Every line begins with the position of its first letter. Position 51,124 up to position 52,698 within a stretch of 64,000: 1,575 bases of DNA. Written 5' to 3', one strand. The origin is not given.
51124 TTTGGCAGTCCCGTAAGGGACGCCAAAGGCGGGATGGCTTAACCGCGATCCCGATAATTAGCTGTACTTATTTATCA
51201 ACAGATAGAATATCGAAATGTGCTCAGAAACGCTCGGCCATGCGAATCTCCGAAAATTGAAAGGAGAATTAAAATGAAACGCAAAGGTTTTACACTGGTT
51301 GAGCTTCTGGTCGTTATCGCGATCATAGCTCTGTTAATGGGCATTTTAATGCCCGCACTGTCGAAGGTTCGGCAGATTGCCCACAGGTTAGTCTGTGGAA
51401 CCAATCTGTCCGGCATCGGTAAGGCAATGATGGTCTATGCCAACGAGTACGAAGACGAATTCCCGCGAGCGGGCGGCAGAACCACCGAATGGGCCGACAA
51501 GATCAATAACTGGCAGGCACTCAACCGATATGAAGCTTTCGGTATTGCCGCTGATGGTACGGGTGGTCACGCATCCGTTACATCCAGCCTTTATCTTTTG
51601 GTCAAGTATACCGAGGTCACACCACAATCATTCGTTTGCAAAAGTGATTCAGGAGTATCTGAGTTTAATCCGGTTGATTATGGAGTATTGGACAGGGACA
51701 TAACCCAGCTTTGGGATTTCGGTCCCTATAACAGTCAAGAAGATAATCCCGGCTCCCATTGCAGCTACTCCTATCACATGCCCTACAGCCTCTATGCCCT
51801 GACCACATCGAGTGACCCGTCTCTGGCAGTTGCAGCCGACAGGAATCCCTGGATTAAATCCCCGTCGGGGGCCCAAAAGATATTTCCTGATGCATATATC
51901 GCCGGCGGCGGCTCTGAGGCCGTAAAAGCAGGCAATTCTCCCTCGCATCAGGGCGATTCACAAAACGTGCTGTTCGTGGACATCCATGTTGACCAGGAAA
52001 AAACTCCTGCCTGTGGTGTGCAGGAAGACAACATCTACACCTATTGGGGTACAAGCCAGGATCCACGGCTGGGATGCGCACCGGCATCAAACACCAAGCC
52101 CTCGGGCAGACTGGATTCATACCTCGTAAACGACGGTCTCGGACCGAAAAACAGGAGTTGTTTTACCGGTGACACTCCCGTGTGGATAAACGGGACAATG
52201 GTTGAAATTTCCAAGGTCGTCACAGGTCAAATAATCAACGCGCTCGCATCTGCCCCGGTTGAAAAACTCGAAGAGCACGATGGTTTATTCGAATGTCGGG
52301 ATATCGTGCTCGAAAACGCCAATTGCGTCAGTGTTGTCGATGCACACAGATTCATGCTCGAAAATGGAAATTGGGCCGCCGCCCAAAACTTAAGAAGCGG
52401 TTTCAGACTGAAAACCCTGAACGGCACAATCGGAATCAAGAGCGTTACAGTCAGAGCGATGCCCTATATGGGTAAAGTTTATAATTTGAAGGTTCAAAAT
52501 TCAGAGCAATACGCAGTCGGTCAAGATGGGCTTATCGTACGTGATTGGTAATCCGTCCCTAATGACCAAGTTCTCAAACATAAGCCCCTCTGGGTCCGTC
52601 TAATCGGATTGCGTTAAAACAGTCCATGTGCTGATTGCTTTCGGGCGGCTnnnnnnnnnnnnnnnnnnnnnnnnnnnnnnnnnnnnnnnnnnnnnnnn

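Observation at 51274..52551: Pseudopilin fused to a C-terminal Hint/intein-like autoprocessing domain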

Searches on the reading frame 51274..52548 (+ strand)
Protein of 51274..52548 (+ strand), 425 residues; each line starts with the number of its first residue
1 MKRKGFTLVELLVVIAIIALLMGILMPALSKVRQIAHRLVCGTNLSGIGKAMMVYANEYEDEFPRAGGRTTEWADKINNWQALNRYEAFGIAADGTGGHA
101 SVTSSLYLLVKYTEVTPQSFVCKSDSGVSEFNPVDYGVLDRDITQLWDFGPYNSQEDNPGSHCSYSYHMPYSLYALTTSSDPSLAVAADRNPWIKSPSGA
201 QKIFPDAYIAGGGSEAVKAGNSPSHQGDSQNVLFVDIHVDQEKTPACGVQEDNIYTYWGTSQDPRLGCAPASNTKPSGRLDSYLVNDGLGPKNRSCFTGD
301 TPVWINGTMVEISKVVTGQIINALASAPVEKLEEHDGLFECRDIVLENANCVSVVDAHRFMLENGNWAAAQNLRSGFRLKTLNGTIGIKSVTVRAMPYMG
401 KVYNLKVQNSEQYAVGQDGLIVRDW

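Call 3: search_protein_families(library=pfam, proteins=[window:51274-52548:+], max_evalue=10)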
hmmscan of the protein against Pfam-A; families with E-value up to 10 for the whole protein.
window:51274-52548:+ (425 aa): 2 families
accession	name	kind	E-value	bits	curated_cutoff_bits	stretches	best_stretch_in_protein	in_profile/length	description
PF07963.17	N_methyl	-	2.6e-08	33.5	21.2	1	2-26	3-27/27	Prokaryotic N-terminal methylation motif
PF07591.16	PT-HINT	-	0.0013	19.4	27.7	1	348-417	57-129/137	Pretoxin HINT domain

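Call 4: search_protein_families(library=ncbifam, proteins=[window:51274-52548:+], max_evalue=10)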
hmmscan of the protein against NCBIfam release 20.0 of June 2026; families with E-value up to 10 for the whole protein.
window:51274-52548:+ (425 aa): 18 families
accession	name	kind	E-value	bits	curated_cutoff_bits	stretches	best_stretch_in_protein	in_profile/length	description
TIGR01710.1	typeII_sec_gspG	equivalog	1.6e-07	31.4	88.85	1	4-57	1-54/134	type II secretion system major pseudopilin GspG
TIGR02532.1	IV_pilin_GFxxxE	domain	3.9e-07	29.6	16.3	1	3-25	1-23/24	prepilin-type N-terminal cleavage/methylation domain-containing protein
NF040999.1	pilin_ComGC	equivalog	4.6e-07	29.9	75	1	4-41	2-39/84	competence type IV pilus major pilin ComGC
NF041013.1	T4P_ComGE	equivalog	3.2e-06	27.2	49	1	3-34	3-34/83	competence type IV pilus minor pilin ComGE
NF007862.0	PRK10574.1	equivalog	3.7e-06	27.1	138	1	1-31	2-32/145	prepilin peptidase-dependent pilin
TIGR02596.1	TIGR02596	subfamily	3.6e-05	23.9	70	1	6-33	1-28/196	Verru_Chthon cassette protein D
TIGR01708.2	typeII_sec_gspH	equivalog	8e-05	22.7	80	1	4-39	2-43/169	type II secretion system minor pseudopilin GspH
NF041775.1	typeIV_PilA_Myxo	equivalog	0.00016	21.7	400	1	3-51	10-58/214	type IV pilin protein PilA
TIGR01711.1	gspJ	equivalog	0.0028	17.5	64.85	1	4-83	1-81/192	type II secretion system minor pseudopilin GspJ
NF040982.1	ComGD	equivalog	0.0033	17.8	70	1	4-38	2-37/139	competence type IV pilus minor pilin ComGD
NF052663.1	RtcB_rel_intein2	exception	0.0039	16.1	1050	1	315-401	111-192/626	intein-containing RctB family protein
TIGR02599.1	TIGR02599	subfamily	0.0068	15.7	256.5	1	5-35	1-31/361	Verru_Chthon cassette protein C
NF041002.1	pilin_ComGF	equivalog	0.012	15.8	80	1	4-35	2-33/139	competence type IV pilus minor pilin ComGF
NF047828.1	T3SSXpsI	equivalog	0.012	15.6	150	1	4-36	2-35/132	type II secretion system protein XpsI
NF007800.0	PRK10506.1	equivalog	0.021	14.6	158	1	2-23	7-28/163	prepilin peptidase-dependent protein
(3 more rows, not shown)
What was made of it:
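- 51274..51288 (+): Prepilin leader peptide MKRKG, cleaved after Gly5 by a prepilin peptidase (inferred). PF07963 and TIGR02532 score above their cut-offs (calls 3, 4).
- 51289..51384 (+): N-terminal hydrophobic pilin helix (aa 6-37). It is nearly invariant across the family. The TIGR01710 GspG N-terminal part aligns to aa 4-57 (call 4).
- On Type IV pilin / pseudopilin superfamily: PF07963 scores 33.5 bits against 21.2, and TIGR02532 scores 29.6 against 16.3 (calls 3, 4).
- Checked: The prepilin motif passes curated cut-offs: PF07963 N_methyl scores 33.5 bits against a cut-off of 21.2, and TIGR02532 scores 29.6 against 16.3 (calls 3, 4).
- The single-sequence Pfam and NCBIfam scores of the window protein are below the curated cut-offs (calls 3, 4).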

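Call 5: find_homologous_proteins(query=window:51274-52548:+)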
Query window:51274-52548:+ (425 aa): 6809 proteins with E <= 0.001 among 8000 candidates; the best 120 are listed.
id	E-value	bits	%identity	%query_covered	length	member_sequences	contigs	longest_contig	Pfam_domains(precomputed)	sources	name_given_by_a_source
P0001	3.9e-276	934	93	100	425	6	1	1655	PF07963.18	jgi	jgi:prepilin-type N-terminal cleavage/methylation domain-containing protein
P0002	2.6e-271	918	92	100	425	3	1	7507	PF07963.18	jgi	jgi:prepilin-type N-terminal cleavage/methylation domain-containing protein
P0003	5.1e-262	887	89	100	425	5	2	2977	PF07963.18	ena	-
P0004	1.5e-260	883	88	100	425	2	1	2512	PF07963.18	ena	-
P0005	5.8e-251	851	85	100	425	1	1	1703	PF07963.18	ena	-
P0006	1.3e-248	843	84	100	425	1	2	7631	PF07963.18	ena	-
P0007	4.3e-246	835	82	100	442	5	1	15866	PF07963.18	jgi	-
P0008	5.5e-226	769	77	100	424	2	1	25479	PF07963.18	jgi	jgi:prepilin-type N-terminal cleavage/methylation domain-containing protein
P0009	5.8e-223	759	75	100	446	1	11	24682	PF07963.18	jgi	jgi:prepilin-type N-terminal cleavage/methylation domain-containing protein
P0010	1.0e-220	751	75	100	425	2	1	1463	PF07591.16,PF07963.18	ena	-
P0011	2.8e-215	733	74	100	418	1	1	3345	PF07963.18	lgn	-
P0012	7.4e-213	725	73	100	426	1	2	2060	PF07963.18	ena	-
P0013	1.1e-207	708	72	100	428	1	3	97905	PF07963.18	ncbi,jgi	-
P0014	7.7e-206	702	71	100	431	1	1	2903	PF07963.18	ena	-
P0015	2.7e-197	674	69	100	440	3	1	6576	PF07963.18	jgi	jgi:prepilin-type N-terminal cleavage/methylation domain-containing protein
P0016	9.4e-197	672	70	100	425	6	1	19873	PF07963.18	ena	-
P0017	1.7e-196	672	69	100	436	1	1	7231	PF07963.18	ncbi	-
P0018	4.0e-195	667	69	100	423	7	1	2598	PF07963.18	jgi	-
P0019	1.1e-192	659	68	100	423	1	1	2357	PF07963.18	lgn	-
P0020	3.3e-192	657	68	100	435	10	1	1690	PF07963.18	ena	-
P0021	2.6e-191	654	68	100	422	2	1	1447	PF07963.18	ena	-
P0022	1.6e-190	652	67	100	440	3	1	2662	PF07963.18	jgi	-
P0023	2.7e-189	648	68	100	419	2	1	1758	PF07963.18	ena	-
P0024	5.3e-189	647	66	100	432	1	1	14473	PF07963.18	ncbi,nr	ncbi:MAG: prepilin-type N-terminal cleavage/methylation domain-containing protein [Sedimentisphaeral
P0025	2.1e-188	645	67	100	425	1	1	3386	PF07963.18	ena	-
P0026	1.7e-187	642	66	99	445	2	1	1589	PF07963.18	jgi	jgi:prepilin-type N-terminal cleavage/methylation domain-containing protein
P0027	1.8e-187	642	68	100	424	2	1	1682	PF07963.18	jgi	jgi:prepilin-type N-terminal cleavage/methylation domain-containing protein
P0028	3.1e-187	641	66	100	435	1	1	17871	PF07963.18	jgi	-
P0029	3.1e-187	641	66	100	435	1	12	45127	PF07963.18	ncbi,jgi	-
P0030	7.8e-187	640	66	100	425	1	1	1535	PF07963.18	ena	-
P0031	4.9e-186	637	67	100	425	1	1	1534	PF07963.18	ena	-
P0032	4.9e-186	637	67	100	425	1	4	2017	PF07963.18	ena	-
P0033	6.7e-186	637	67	100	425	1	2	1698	PF07963.18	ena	-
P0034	7.2e-186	637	67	100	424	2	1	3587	PF07963.18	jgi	jgi:prepilin-type N-terminal cleavage/methylation domain-containing protein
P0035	2.9e-184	631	63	100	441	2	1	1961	PF07963.18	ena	-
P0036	2.9e-184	631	66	100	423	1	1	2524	PF07591.16,PF07963.18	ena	-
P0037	3.5e-184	631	65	100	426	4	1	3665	PF07963.18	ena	-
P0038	3.9e-184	631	65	100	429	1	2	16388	PF07963.18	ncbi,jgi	-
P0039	4.1e-184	631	63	100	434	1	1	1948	PF07963.18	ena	-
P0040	2.7e-181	621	63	100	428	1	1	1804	PF07591.16,PF07963.18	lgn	-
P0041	4.2e-181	621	63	100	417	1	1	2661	PF07963.18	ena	-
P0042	4.4e-180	617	61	100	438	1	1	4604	PF07963.18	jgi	jgi:prepilin-type N-terminal cleavage/methylation domain-containing protein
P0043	6.0e-180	617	64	100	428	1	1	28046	PF07963.18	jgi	-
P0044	1.2e-179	616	62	100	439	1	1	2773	PF07963.18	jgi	jgi:prepilin-type N-terminal cleavage/methylation domain-containing protein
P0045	3.0e-179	615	61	100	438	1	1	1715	PF07963.18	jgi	jgi:prepilin-type N-terminal cleavage/methylation domain-containing protein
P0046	2.3e-178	612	63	100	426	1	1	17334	PF07591.16,PF07963.18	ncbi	-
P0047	2.4e-178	612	63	100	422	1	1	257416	PF07591.16,PF07963.18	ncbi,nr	ncbi:MAG: prepilin-type N-terminal cleavage/methylation domain-containing protein [Planctomycetes ba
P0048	7.2e-178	610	63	100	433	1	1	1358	PF07963.18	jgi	-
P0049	7.4e-178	610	65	100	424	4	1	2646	PF07963.18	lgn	-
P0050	1.6e-177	609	62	100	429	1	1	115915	PF07591.16,PF07963.18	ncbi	-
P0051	1.9e-177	609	61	100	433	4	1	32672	PF07963.18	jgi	-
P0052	2.3e-177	608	63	100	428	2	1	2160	PF07591.16,PF07963.18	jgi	jgi:prepilin-type N-terminal cleavage/methylation domain-containing protein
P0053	2.7e-177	608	63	100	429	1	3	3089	PF07591.16,PF07963.18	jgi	jgi:prepilin-type N-terminal cleavage/methylation domain-containing protein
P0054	1.0e-176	606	64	100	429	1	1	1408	PF07963.18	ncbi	-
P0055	1.1e-176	606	64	100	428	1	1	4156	PF07963.18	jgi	jgi:prepilin-type N-terminal cleavage/methylation domain-containing protein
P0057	2.1e-176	605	62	100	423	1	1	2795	PF07963.18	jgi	-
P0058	1.4e-175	603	62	100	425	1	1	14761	PF07591.16,PF07963.18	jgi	-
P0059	2.5e-175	602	62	100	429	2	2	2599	PF07963.18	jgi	jgi:prepilin-type N-terminal cleavage/methylation domain-containing protein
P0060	9.2e-175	600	62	100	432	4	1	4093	PF07963.18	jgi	jgi:prepilin-type N-terminal cleavage/methylation domain-containing protein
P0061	1.1e-174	600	62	100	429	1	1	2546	PF07963.18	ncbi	-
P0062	1.2e-174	600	63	100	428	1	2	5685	PF07963.18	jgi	-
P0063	1.5e-174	599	63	100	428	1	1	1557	PF07591.16,PF07963.18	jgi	jgi:prepilin-type N-terminal cleavage/methylation domain-containing protein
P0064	2.7e-174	598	62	100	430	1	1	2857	PF07591.16,PF07963.18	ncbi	-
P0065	4.9e-174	598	62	100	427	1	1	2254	PF07963.18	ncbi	-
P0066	6.8e-174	597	61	100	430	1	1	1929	PF07591.16,PF07963.18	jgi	jgi:prepilin-type N-terminal cleavage/methylation domain-containing protein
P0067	1.6e-173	596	61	100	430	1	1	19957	PF07591.16,PF07963.18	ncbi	-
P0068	2.0e-173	596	62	100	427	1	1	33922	PF07963.18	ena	-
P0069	2.2e-173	595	62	100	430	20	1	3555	PF07963.18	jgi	jgi:prepilin-type N-terminal cleavage/methylation domain-containing protein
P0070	2.2e-173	595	62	100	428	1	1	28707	PF07591.16,PF07963.18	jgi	-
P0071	6.8e-173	594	61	100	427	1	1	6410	PF07591.16,PF07963.18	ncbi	-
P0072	7.9e-173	594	62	100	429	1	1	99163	PF07963.18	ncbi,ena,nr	ncbi:MAG: prepilin-type N-terminal cleavage/methylation domain-containing protein [Planctomycetes ba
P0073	1.1e-172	593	62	100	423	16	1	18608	PF07963.18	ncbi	-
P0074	1.6e-172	593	62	100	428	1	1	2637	PF07963.18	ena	-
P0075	1.7e-172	592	62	100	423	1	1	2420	PF07591.16,PF07963.18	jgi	jgi:prepilin-type N-terminal cleavage/methylation domain-containing protein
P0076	1.7e-172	592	61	100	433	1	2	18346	PF07591.16,PF07963.18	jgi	jgi:prepilin-type N-terminal cleavage/methylation domain-containing protein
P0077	1.8e-172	592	62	100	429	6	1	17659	PF07963.18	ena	-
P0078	2.2e-172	592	62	100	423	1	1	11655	PF07591.16,PF07963.18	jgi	-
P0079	2.5e-172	592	61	100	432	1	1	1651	PF07591.16,PF07963.18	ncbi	-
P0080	2.6e-172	592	62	100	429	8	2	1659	PF07963.18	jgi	jgi:prepilin-type N-terminal cleavage/methylation domain-containing protein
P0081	3.1e-172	592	60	100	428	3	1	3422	PF07591.16,PF07963.18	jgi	jgi:prepilin-type N-terminal cleavage/methylation domain-containing protein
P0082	3.5e-172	591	62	100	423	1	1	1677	PF07591.16,PF07963.18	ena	-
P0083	3.6e-172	591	59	100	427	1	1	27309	PF07963.18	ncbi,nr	ncbi:MAG: prepilin-type N-terminal cleavage/methylation domain-containing protein [Sedimentisphaeral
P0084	4.1e-172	591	62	100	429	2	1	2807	PF07591.16,PF07963.18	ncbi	-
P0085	4.7e-172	591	62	100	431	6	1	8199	PF07591.16,PF07963.18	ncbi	-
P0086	5.1e-172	591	61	100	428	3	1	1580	PF07963.18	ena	-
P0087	8.6e-172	590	61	100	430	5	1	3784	PF07591.16,PF07963.18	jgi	jgi:prepilin-type N-terminal cleavage/methylation domain-containing protein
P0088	8.9e-172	590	63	100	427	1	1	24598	PF07591.16,PF07963.18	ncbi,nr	ncbi:MAG: prepilin-type N-terminal cleavage/methylation domain-containing protein [Planctomycetes ba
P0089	9.1e-172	590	62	99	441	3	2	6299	PF07591.16,PF07963.18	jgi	jgi:prepilin-type N-terminal cleavage/methylation domain-containing protein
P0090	1.0e-171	590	61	100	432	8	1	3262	PF07963.18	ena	-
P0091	1.1e-171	590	62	100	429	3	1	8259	PF07963.18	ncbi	-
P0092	1.2e-171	590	61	100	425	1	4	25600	PF07591.16,PF07963.18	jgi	jgi:prepilin-type N-terminal cleavage/methylation domain-containing protein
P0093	1.4e-171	589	61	100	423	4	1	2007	PF07963.18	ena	-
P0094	1.5e-171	589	62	100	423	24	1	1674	PF07963.18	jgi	jgi:prepilin-type N-terminal cleavage/methylation domain-containing protein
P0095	1.5e-171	589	61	100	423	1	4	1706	PF07591.16,PF07963.18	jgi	jgi:prepilin-type N-terminal cleavage/methylation domain-containing protein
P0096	1.6e-171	589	62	100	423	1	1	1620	PF07963.18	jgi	jgi:prepilin-type N-terminal cleavage/methylation domain-containing protein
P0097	1.8e-171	589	62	100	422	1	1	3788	PF07591.16,PF07963.18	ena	-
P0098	2.0e-171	589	62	100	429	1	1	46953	PF07963.18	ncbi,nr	ncbi:MAG: prepilin-type N-terminal cleavage/methylation domain-containing protein [Sedimentisphaeral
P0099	2.5e-171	589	59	100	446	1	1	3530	PF07963.18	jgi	jgi:prepilin-type N-terminal cleavage/methylation domain-containing protein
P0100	2.7e-171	589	61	100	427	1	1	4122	PF07963.18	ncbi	-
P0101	2.8e-171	588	62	100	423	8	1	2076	PF07963.18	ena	-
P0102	3.2e-171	588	60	100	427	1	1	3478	PF07963.18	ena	-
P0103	3.7e-171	588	60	100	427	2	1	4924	PF07591.16,PF07963.18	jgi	jgi:prepilin-type N-terminal cleavage/methylation domain-containing protein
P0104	4.4e-171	588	61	100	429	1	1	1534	PF07591.16,PF07963.18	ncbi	-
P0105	5.3e-171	588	62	100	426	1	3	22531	PF07591.16,PF07963.18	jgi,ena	-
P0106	7.4e-171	587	60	100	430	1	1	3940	PF07591.16,PF07963.18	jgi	jgi:prepilin-type N-terminal cleavage/methylation domain-containing protein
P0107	7.7e-171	587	59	100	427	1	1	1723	PF07591.16,PF07963.18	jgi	jgi:prepilin-type N-terminal cleavage/methylation domain-containing protein/prepilin-type processing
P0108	9.7e-171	587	60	100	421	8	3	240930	PF07963.18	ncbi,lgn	-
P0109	1.0e-170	587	61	100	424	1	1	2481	PF07591.16,PF07963.18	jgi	jgi:prepilin-type N-terminal cleavage/methylation domain-containing protein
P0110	1.1e-170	586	61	100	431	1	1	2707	PF07591.16,PF07963.18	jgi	-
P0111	1.2e-170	586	61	100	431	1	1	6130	PF07963.18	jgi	-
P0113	1.5e-170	586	61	100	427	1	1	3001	PF07591.16,PF07963.18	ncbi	-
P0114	2.0e-170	586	61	100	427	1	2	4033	PF07591.16,PF07963.18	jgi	-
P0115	2.1e-170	586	59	100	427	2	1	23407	PF07963.18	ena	-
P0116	2.3e-170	585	61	100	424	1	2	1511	PF07591.16,PF07963.18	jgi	jgi:prepilin-type N-terminal cleavage/methylation domain-containing protein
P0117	3.1e-170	585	59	100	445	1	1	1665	PF07591.16,PF07963.18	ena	-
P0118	3.2e-170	585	61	100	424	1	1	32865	PF07591.16,PF07963.18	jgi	-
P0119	3.2e-170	585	61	100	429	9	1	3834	PF07963.18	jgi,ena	-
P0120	3.3e-170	585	60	100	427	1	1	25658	PF07963.18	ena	-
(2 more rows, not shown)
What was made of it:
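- On A-type BIL / Pfam PT-HINT (PF07591): Many relatives carry a precomputed PF07591 assignment (call 5).
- At least 120 clusters cover 100% of the query at 59-93% identity (call 5). More than 120 independent full-length relatives come from JGI, ENA, NCBI and Logan assemblies (call 5).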

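Call 15: find_related_loci(query=A1, collection=genome_contigs, flank=8000)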
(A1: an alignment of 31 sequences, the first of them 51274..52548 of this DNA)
Query A1 (425 aa) in genome_contigs; peptide patterns used: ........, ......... (x = any residue, [..] = any of these).
600 stretches matched a pattern (row limit reached: there are more); 481 encode a relative of the query (tblastn E <= 1e-3); the best 80 are kept; 80 distinct loci.
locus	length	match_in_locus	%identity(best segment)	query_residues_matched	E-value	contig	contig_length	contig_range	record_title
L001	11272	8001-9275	93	1-425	0e+0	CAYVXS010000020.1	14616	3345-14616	MAG TPA_asm: uncultured Pirellulales bacterium isolate binchicken_co129_185 genome assembly, contig: NODE_12432_length_1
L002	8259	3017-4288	62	5-425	4e-176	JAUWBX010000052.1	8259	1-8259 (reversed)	MAG: Phycisphaerae bacterium isolate CSMAG_2123 CSMAG_2123_k141_304449_length_8259_cov_5.9864, whole genome shotgun sequ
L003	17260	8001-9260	60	5-425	8e-173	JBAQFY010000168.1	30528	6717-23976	MAG: Sedimentisphaerales bacterium isolate MFD06995_ilm_asm_bin24 k127_11385, whole genome shotgun sequence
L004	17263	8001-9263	61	5-425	3e-170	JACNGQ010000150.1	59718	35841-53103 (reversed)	MAG: Planctomycetota bacterium isolate NIOZ-UU13 NIOZ-UU_NODE_453_length_59718_cov_10.7896, whole genome shotgun sequenc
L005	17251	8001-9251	59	1-425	4e-168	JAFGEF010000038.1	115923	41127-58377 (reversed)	MAG: Sedimentisphaerales bacterium isolate Zod_Metabat.1213 k87_3509065, whole genome shotgun sequence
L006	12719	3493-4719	55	5-425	1e-148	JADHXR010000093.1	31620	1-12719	MAG: Phycisphaerae bacterium isolate BS750m-G58 BS-750m-C1656, whole genome shotgun sequence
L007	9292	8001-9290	51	1-423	4e-134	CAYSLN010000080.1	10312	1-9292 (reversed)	MAG TPA_asm: uncultured Pirellulales bacterium isolate SRP214966_co2_139 genome assembly, contig: NODE_11369_length_1031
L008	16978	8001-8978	59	5-425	6e-110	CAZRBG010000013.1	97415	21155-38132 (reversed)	MAG TPA_asm: uncultured Pirellulales bacterium isolate binchicken_co17_49 genome assembly, contig: NODE_650_length_97415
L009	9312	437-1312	58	1-290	2e-104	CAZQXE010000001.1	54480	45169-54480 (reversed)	MAG TPA_asm: uncultured Pirellulales bacterium isolate binchicken_co116_398 genome assembly, contig: NODE_416_length_544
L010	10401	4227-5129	56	1-294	6e-101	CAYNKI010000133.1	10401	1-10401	MAG TPA_asm: uncultured Pirellulales bacterium isolate SRP068000_co1_139 genome assembly, contig: NODE_12094_length_1040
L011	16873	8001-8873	56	2-290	3e-99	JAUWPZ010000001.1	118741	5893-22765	MAG: Sedimentisphaerales bacterium isolate CSMAG_2489 CSMAG_2489_k141_1096613_length_118741_cov_16.7054, whole genome sh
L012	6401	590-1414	53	1-287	4e-91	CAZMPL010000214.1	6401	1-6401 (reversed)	MAG TPA_asm: uncultured Pirellulales bacterium isolate SRP192927_co7_699 genome assembly, contig: NODE_27836_length_6401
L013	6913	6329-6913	60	1-194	4e-74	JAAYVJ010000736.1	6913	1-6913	MAG: Planctomycetota bacterium isolate AS27yjCOA_53 171866_AS27, whole genome shotgun sequence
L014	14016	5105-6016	45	1-287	7e-71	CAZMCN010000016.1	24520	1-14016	MAG TPA_asm: uncultured Pirellulales bacterium isolate binchicken_co334_339 genome assembly, contig: NODE_3401_length_24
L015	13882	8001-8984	43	1-287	7e-70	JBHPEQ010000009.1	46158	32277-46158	Planctomycetota bacterium isolate SAG AM-311-F19 NODE_9_length_46158_cov_30.003752, whole genome shotgun sequence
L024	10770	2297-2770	44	275-425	5e-37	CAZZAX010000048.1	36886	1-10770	MAG TPA_asm: uncultured Pirellulales bacterium isolate SRP068000_co1_46 genome assembly, contig: NODE_1125_length_36886_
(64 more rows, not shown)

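Call 20: predict_structure(alignment_id=A1)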
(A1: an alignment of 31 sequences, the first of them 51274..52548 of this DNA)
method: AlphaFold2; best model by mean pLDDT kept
length: 425 residues; sequences in the alignment: 31
mean_pLDDT: 51.3   pTM: 0.36
mean pLDDT of the five models: 51.3, 46.9, 46.8, 42.6, 39.9
residues with pLDDT >= 90: 9; 70-90: 107; 50-70: 73; < 50: 236
segments of 3 or more residues with pLDDT < 50: 1-3, 27-71, 101-133, 142-154, 156-296
pLDDT, mean of each block of 10 residues (from residue 1): 60 81 56 33 32 37 39 57 64 60 47 39 33 52 44 45 28 26 23 25 36 38 26 23 23 31 39 41 28 44 79 83 74 70 77 74 86 87 88 62 75 81 71
secondary structure, 60 per line:
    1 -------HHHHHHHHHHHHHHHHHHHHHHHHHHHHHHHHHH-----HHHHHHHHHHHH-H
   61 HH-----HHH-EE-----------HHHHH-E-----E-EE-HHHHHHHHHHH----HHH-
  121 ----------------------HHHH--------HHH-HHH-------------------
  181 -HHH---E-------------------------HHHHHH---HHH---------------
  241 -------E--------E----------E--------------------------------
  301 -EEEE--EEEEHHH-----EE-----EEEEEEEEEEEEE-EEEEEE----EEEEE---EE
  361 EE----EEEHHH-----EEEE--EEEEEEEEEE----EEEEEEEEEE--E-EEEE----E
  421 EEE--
elements in order: H8-41 H47-58 H85-89 H102-112 H143-146 H214-219 E302-305 E308-311 E327-339 E341-346 E351-355 E359-362 E367-369 E378-381 E384-393 E398-407 E412-415 E420-423
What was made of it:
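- On Hint superfamily (fold level): The model of aa 300-425 has pLDDT 70-88 (call 20).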
